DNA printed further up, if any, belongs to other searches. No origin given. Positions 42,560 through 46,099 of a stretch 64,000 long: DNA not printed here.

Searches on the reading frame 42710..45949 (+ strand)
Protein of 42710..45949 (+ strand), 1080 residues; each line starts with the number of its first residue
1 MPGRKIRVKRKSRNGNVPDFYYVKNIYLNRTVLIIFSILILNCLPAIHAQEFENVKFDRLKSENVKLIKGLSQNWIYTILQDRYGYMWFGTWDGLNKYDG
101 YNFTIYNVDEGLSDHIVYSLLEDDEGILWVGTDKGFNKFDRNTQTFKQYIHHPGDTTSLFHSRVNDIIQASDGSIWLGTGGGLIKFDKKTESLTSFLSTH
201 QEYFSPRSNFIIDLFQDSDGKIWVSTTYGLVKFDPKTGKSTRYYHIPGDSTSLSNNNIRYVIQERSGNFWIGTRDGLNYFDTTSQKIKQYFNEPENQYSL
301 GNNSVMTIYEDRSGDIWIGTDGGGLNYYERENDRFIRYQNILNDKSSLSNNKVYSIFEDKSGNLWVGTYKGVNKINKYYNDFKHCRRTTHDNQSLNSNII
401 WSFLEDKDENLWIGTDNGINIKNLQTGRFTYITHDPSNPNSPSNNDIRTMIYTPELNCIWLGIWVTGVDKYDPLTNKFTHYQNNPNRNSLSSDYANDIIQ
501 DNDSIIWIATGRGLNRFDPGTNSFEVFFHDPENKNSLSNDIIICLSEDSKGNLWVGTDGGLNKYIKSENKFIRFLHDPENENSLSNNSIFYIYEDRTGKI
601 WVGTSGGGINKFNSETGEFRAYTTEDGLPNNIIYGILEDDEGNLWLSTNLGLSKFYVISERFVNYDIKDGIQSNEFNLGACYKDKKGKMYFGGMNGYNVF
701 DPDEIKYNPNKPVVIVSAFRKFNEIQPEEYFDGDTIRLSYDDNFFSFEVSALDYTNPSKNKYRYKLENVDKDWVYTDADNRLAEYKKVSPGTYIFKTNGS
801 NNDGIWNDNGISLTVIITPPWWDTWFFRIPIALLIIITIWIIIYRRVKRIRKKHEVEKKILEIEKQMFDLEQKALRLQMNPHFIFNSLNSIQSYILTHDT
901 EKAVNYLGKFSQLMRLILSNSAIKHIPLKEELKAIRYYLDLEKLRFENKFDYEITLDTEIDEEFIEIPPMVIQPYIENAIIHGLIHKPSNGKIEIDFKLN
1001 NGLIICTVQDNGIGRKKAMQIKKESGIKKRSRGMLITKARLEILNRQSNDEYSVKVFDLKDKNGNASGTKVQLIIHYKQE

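Call 18: search_protein_families(library=pfam, proteins=[window:42710-45949:+], max_evalue=0.001)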
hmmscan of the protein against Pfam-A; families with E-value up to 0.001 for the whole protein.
window:42710-45949:+ (1080 aa): 5 families
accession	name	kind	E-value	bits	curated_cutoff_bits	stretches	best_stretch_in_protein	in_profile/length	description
PF07494.17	Reg_prop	-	4.2e-69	220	20.4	9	347-369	1-23/24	Two component regulator propeller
PF06580.19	His_kinase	-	1.6e-23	83.2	25.2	1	871-950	2-81/81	Histidine kinase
PF07495.19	Y_Y_Y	-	2.7e-15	56.5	26.6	1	753-817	1-64/65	Y_Y_Y domain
PF08450.18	SGL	-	2.1e-13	50.9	26.3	0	123-181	50-105/246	SMP-30/Gluconolactonase/LRE-like region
PF23748.1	Beta-prop_LRRK2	-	1.2e-07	31.5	26.9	0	387-419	263-295/359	LRRK2 beta propeller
